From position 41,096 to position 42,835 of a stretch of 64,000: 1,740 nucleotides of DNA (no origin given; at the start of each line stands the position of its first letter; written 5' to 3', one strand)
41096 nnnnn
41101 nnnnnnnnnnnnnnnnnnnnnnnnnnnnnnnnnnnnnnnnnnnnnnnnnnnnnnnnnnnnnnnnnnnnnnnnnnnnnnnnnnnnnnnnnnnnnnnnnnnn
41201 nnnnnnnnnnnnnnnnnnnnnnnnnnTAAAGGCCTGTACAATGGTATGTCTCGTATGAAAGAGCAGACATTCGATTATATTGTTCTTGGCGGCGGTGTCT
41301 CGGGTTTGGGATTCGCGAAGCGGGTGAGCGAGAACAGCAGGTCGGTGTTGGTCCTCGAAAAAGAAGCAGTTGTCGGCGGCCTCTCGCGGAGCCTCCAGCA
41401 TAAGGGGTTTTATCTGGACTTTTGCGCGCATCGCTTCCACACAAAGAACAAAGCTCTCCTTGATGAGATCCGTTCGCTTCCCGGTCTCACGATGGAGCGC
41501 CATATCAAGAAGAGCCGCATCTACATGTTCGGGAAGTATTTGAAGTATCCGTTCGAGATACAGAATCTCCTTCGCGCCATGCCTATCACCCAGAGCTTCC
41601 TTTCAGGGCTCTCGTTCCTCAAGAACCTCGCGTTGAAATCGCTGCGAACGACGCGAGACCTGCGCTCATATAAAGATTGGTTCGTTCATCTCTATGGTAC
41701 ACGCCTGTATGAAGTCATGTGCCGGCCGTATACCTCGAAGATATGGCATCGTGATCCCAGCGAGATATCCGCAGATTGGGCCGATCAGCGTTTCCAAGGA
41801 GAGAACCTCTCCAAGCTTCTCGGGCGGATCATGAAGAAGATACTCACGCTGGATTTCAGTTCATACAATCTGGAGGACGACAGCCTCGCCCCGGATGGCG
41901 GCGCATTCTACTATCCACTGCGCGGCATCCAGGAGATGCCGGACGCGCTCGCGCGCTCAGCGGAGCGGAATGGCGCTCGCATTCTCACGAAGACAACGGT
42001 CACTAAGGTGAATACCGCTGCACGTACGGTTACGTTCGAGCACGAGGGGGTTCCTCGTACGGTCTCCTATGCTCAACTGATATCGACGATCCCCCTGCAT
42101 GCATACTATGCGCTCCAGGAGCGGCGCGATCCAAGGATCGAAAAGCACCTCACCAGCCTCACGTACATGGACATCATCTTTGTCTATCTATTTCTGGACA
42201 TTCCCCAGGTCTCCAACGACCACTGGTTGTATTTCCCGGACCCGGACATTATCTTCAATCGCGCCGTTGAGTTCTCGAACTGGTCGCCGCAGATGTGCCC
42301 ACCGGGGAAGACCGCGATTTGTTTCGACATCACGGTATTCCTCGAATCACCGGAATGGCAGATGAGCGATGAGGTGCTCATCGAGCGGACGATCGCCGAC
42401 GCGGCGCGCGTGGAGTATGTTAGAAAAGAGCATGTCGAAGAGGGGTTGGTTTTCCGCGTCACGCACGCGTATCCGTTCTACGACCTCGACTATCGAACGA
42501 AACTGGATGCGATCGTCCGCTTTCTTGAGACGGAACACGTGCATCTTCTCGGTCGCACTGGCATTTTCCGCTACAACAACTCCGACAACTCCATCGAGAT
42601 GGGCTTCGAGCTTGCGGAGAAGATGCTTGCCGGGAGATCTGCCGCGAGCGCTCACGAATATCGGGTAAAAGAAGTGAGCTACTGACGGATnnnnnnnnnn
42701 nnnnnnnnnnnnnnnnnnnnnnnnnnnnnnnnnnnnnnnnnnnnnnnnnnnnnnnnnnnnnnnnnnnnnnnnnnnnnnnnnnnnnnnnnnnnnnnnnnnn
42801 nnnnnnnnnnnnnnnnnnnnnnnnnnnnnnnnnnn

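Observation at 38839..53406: Duplicated three-gene cassette [zinc-ribbon C-methyltransferase - Gfo/Idh/MocA - FAD oxidoreductase] flanked by GT-C enzymes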

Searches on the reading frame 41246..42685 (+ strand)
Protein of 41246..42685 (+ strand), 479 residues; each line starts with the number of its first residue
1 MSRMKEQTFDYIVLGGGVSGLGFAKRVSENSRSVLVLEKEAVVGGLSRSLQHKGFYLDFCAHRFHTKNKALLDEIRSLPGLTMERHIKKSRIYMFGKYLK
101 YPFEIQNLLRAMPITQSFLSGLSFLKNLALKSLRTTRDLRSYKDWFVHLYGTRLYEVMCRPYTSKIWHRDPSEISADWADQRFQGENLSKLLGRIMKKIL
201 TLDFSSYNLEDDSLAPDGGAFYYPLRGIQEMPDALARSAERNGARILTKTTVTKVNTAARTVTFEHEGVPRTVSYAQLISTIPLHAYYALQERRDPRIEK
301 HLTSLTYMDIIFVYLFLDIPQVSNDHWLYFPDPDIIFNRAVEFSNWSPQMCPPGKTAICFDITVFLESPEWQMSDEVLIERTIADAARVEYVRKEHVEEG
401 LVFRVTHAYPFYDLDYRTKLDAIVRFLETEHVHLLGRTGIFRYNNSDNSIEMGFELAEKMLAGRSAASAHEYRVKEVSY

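Call 3: search_protein_families(library=pfam, proteins=[window:41246-42685:+], max_evalue=0.01)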
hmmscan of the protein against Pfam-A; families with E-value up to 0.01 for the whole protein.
window:41246-42685:+ (479 aa): 7 families
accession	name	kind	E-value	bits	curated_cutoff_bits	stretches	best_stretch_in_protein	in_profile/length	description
PF01593.30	Amino_oxidase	-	6.6e-19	69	19.8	1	18-389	1-364/443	Flavin containing amine oxidoreductase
PF13450.12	NAD_binding_8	-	3.6e-12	46.8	21.9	1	13-71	1-61/68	NAD(P)-binding Rossmann-like domain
PF01266.30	DAO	-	1.3e-08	35.2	27.9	2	10-45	1-37/353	FAD dependent oxidoreductase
PF00996.24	GDI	-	0.00042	19.4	23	0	6-61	2-57/436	GDP dissociation inhibitor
PF07992.20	Pyr_redox_2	-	0.0021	17.9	26.1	0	9-41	1-33/291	Pyridine nucleotide-disulphide oxidoreductase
PF03486.20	HI0933_like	-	0.0027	17.6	50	0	10-44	2-36/244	HI0933-like protein Rossmann domain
PF03275.19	GLF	-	0.0079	16.4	26.3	0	274-365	80-159/203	UDP-galactopyranose mutase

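Call 8: search_protein_families(library=ncbifam, proteins=[window:41246-42685:+], max_evalue=0.001)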
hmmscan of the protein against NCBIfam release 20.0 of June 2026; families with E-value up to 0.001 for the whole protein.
window:41246-42685:+ (479 aa): 22 families
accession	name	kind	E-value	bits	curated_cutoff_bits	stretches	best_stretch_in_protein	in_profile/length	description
NF005548.0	PRK07208.1-4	equivalog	1.6e-87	294.2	389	1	11-464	6-454/488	hypothetical protein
NF005545.0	PRK07208.1-1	equivalog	3.6e-72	243.4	451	1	5-465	4-466/504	hypothetical protein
NF005547.0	PRK07208.1-3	equivalog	3.4e-70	237.1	380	1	10-461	6-442/465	hypothetical protein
NF005546.0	PRK07208.1-2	equivalog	1.8e-57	195.1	418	2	86-465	114-507/527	hypothetical protein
NF005549.0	PRK07208.1-5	equivalog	1.3e-43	149.2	587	2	84-465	114-516/534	hypothetical protein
NF005560.0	PRK07233.1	equivalog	7.1e-33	114.1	252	2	222-462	192-430/435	hypothetical protein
TIGR00031.1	UDP-GALP_mutase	equivalog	3.7e-17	62.3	303.75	1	9-176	2-169/378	UDP-galactopyranose mutase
TIGR00562.1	proto_IX_ox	equivalog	9.9e-13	47.5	97.85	1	10-317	4-317/470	protoporphyrinogen oxidase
TIGR02734.1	crtI_fam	subfamily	8.9e-11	41.1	238.1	1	12-59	2-49/504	phytoene desaturase family protein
TIGR03467.1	HpnE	equivalog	8.7e-10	38.5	283.05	1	12-77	2-69/430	hydroxysqualene dehydroxylase HpnE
NF058655.1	CrtID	equivalog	1.9e-09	36.9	640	1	12-59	2-49/478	bifunctional phytoene desaturase/3,4-desaturase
TIGR02733.1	desat_CrtD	equivalog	9.4e-07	27.8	549.7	0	11-61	4-54/492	C-3',4' desaturase CrtD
TIGR02032.1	GG-red-SF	subfamily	2.1e-06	27.7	158.8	0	9-43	1-35/297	geranylgeranyl reductase family protein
NF045637.1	carotdesatCrtDProt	equivalog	4.9e-06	25.4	580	0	12-59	2-49/485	1-hydroxycarotenoid 3,4-desaturase CrtD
NF053717.1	VnlPnlRedVprA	equivalog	7.7e-06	25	600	1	5-47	3-45/481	vinyl phenol reductase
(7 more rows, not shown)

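Call 9: search_solved_structures(query=window:41246-42685:+, max_evalue=1)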
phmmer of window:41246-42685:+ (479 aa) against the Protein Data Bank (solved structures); distinct sequences matched with E-value up to 1: 105 (the best 60 are shown).
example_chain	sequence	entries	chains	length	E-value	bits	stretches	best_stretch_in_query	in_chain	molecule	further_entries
3ute_A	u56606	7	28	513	7.5e-27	97.3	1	8-463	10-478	UDP-galactopyranose mutase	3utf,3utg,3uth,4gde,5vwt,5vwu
4u8i_A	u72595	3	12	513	9.7e-27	96.9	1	8-463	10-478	UDP-galactopyranose mutase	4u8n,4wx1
4u8l_A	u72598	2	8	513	1e-26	96.8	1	8-463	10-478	UDP-galactopyranose mutase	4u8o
3uka_A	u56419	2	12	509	1.9e-26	96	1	8-463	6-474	UDP-galactopyranose mutase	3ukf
3ukl_A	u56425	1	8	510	1.9e-26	96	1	8-463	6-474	UDP-galactopyranose mutase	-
3ukh_A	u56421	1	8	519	2.1e-26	95.9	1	8-463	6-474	UDP-galactopyranose mutase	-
4u8k_A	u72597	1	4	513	2.7e-26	95.5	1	8-463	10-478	UDP-galactopyranose mutase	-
3ukq_A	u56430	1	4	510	5e-26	94.6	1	8-463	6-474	UDP-galactopyranose mutase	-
3ukk_A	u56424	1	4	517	5.2e-26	94.5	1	8-463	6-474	UDP-galactopyranose mutase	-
4u8j_A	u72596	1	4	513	1.2e-25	93.3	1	8-463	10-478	UDP-galactopyranose mutase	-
3ukp_A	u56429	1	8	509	1.3e-25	93.2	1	8-463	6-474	UDP-galactopyranose mutase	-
5hhf_A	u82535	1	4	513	1.3e-25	93.2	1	8-463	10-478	UDP-galactopyranose mutase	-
4u8m_A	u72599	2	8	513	1.3e-25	93.2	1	8-463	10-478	UDP-galactopyranose mutase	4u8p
4dsg_A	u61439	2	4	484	6.8e-21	77.7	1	10-461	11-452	UDP-galactopyranose mutase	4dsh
1v0j_A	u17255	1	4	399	1.4e-12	50.2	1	8-176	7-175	UDP-GALACTOPYRANOSE MUTASE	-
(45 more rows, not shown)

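Call 16: find_homologous_proteins(query=window:41246-42685:+, max_evalue=1e-20)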
Query window:41246-42685:+ (479 aa): 330 proteins with E <= 1e-20 among 8000 candidates; the best 120 are listed.
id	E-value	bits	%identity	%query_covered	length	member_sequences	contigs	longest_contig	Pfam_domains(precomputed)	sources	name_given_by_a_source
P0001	0.0e+0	1098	100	100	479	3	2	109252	PF01266.31,PF01593.31,PF13450.13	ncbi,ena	ncbi:MAG: FAD-dependent oxidoreductase [Patescibacteria group bacterium]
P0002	1.8e-275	932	84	99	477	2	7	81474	PF01266.31,PF01593.31,PF13450.13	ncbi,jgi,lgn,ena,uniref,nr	ncbi:hypothetical protein A3A38_00075 [Candidatus Kaiserbacteria bacterium RIFCSPLOWO2_01_FULL_53_17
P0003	9.7e-257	870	78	99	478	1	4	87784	PF01266.31,PF01593.31,PF13450.13,PF00996.25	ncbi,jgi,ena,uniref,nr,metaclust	ncbi:hypothetical protein A2765_00665 [Candidatus Kaiserbacteria bacterium RIFCSPHIGHO2_01_FULL_56_2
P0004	3.3e-246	835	75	99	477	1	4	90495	PF01266.31,PF01593.31,PF13450.13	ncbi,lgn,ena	-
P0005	3.7e-245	832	75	99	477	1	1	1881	PF01266.31,PF01593.31,PF13450.13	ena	-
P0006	1.6e-242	823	75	99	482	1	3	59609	PF01266.31,PF01593.31,PF13450.13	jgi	jgi:UDP-galactopyranose mutase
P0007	4.8e-242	822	74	99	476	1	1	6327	PF01266.31,PF01593.31,PF13450.13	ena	-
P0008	2.6e-240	816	74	99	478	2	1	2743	PF01266.31,PF01593.31,PF13450.13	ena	-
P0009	3.2e-240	816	73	99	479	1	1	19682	PF01266.31,PF01593.31,PF13450.13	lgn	-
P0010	6.7e-240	815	73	99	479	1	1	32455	PF01266.31,PF01593.31,PF13450.13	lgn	-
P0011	2.8e-239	813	72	99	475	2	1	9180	PF01266.31,PF01593.31,PF13450.13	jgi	jgi:protoporphyrinogen oxidase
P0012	8.5e-239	811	73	99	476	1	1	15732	PF01266.31,PF01593.31,PF13450.13,PF00996.25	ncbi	-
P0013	8.8e-236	801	73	99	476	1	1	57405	PF01266.31,PF01593.31,PF13450.13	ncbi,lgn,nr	ncbi:FAD-dependent oxidoreductase [Candidatus Kaiserbacteria bacterium]|nr:FAD-dependent oxidoreduct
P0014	1.2e-234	797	73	99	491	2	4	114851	PF01266.31,PF01593.31,PF13450.13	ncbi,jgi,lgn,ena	-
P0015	2.5e-234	796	73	98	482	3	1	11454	PF01266.31,PF01593.31,PF13450.13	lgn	-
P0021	1.9e-229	780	69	99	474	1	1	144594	PF01266.31,PF01593.31,PF13450.13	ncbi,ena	-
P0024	6.0e-228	775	68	99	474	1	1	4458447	PF01266.31,PF01593.31,PF13450.13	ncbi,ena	-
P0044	2.1e-221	754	68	99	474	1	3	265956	PF01593.31,PF13450.13,PF00996.25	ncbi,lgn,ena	-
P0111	3.2e-212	723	64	99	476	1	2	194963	PF01266.31,PF01593.31,PF13450.13,PF00996.25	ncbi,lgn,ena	-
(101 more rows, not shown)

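Call 17: find_encoding_contigs(protein=P0024, flank=10000, max_places=2)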
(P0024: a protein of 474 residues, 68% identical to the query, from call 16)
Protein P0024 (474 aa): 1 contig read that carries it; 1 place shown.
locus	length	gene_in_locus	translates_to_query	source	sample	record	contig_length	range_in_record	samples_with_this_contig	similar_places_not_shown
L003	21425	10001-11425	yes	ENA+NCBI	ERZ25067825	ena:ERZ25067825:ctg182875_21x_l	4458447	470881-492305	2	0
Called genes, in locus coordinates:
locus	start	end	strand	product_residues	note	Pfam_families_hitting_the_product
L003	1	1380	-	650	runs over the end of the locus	PF01073:3Beta_HSD, PF01370:Epimerase, PF04321:RmlD_sub_bind (weak), PF16363:GDP_Man_Dehyd, PF00535:Glycos_transf_2, PF10111:Glyco_tranf_2_2 (weak)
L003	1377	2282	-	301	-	PF02779:Transket_pyr, PF02780:Transketolase_C (weak)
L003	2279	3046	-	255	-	PF00456:Transketolase_N, PF13292:DXP_synthase_N, PF00676:E1_dh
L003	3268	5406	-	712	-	PF07719:TPR_2 (faint), PF13424:TPR_12 (faint), PF13431:TPR_17 (faint), PF14559:TPR_19 (faint), PF13174:TPR_6 (faint), PF13428:TPR_14 (faint), PF13432:TPR_16 (weak)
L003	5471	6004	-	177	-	PF00886:Ribosomal_S16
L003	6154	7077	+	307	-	PF00892:EamA, PF03151:TPT (faint), PF00892:EamA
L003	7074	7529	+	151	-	PF13673:Acetyltransf_10 (weak), PF00583:Acetyltransf_1, PF13508:Acetyltransf_7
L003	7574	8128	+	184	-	PF07609:DUF1572, PF12867:DinB_2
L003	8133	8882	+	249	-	PF13472:Lipase_GDSL_2 (faint)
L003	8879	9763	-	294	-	PF01370:Epimerase, PF04321:RmlD_sub_bind, PF07993:NAD_binding_4 (faint)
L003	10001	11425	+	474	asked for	PF01266:DAO (faint), PF01593:Amino_oxidase, PF13450:NAD_binding_8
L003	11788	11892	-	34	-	-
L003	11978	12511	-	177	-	PF01035:DNA_binding_1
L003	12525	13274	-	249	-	-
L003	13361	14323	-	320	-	PF02504:FA_synthesis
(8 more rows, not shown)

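Call 18: find_encoding_contigs(protein=P0044, flank=10000, max_places=2)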
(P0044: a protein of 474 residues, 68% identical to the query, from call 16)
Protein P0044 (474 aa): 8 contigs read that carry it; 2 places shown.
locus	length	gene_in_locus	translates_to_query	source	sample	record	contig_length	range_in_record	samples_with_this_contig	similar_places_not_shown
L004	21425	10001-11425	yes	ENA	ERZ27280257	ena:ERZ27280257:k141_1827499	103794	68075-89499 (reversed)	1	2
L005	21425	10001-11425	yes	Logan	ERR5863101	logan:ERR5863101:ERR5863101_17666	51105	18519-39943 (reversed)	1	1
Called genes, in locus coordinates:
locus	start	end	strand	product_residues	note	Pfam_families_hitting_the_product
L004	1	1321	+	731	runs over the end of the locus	PF01935:DUF87 (weak), PF02534:T4SS-DNA_transf (weak), PF10412:TrwB_AAD_bind (faint)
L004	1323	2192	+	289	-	PF00932:LTD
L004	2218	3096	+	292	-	PF01073:3Beta_HSD (weak), PF01370:Epimerase, PF02719:Polysacc_synt_2, PF04321:RmlD_sub_bind (weak), PF16363:GDP_Man_Dehyd, PF07993:NAD_binding_4 (faint)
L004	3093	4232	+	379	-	PF13439:Glyco_transf_4, PF13579:Glyco_trans_4_4, PF00534:Glycos_transf_1, PF13692:Glyco_trans_1_4, PF13524:Glyco_trans_1_2, PF20706:GT4-conflict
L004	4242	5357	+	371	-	PF13439:Glyco_transf_4 (faint), PF00534:Glycos_transf_1, PF13692:Glyco_trans_1_4, PF13524:Glyco_trans_1_2 (weak)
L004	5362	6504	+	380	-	PF13439:Glyco_transf_4 (weak), PF20706:GT4-conflict, PF00534:Glycos_transf_1, PF13692:Glyco_trans_1_4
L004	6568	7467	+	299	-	PF03721:UDPG_MGDP_dh_N, PF00984:UDPG_MGDP_dh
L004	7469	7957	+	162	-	-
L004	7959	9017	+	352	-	PF00534:Glycos_transf_1, PF13692:Glyco_trans_1_4, PF13524:Glyco_trans_1_2 (weak)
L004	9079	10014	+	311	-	PF01370:Epimerase, PF02719:Polysacc_synt_2, PF04321:RmlD_sub_bind, PF16363:GDP_Man_Dehyd, PF07993:NAD_binding_4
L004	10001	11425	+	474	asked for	PF00996:GDI (faint), PF13450:NAD_binding_8, PF01593:Amino_oxidase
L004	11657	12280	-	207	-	PF00293:NUDIX (faint)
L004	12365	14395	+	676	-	PF14897:EpsG, PF20604:DUF6798 (weak)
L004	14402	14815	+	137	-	PF04138:GtrA_DPMS_TM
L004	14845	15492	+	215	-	PF13489:Methyltransf_23 (weak), PF08241:Methyltransf_11, PF13649:Methyltransf_25 (faint)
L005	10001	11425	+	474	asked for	PF00996:GDI (faint), PF13450:NAD_binding_8, PF01593:Amino_oxidase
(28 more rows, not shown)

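Call 19: find_encoding_contigs(protein=P0111, flank=10000, max_places=2)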
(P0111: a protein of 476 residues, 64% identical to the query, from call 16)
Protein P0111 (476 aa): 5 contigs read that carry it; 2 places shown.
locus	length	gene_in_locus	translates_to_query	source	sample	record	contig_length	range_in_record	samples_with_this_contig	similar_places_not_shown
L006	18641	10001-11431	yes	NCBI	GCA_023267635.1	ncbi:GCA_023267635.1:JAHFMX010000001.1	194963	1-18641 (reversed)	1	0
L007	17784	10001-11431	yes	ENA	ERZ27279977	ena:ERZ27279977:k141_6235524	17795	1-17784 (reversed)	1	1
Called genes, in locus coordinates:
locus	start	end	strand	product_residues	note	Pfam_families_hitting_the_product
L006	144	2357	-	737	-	PF04932:Wzy_C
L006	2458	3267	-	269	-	PF01209:Ubie_methyltran, PF05148:Methyltransf_8 (weak), PF13489:Methyltransf_23, PF13847:Methyltransf_31, PF08241:Methyltransf_11, PF08242:Methyltransf_12, PF13649:Methyltransf_25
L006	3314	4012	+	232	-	PF12919:TcdA_TcdB (faint), PF04488:Gly_transf_sug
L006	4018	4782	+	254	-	PF00535:Glycos_transf_2, PF10111:Glyco_tranf_2_2 (weak), PF13641:Glyco_tranf_2_3 (weak)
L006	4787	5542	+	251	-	PF05704:Caps_synth, PF12919:TcdA_TcdB (faint), PF04488:Gly_transf_sug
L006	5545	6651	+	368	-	PF02350:Epimerase_2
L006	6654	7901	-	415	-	PF01943:Polysacc_synt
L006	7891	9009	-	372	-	PF01075:Glyco_transf_9 (weak)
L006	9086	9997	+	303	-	PF01370:Epimerase, PF04321:RmlD_sub_bind, PF07993:NAD_binding_4 (weak), PF16363:GDP_Man_Dehyd, PF02719:Polysacc_synt_2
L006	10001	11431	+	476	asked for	PF00996:GDI (faint), PF01266:DAO (faint), PF01593:Amino_oxidase, PF13450:NAD_binding_8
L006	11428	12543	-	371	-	-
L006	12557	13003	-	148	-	PF04138:GtrA_DPMS_TM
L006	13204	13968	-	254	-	PF13578:Methyltransf_24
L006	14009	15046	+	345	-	PF01757:Acyl_transf_3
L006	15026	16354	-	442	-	PF00932:LTD, PF18911:PKD_4 (weak)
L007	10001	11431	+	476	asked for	PF00996:GDI (faint), PF01266:DAO (faint), PF01593:Amino_oxidase, PF13450:NAD_binding_8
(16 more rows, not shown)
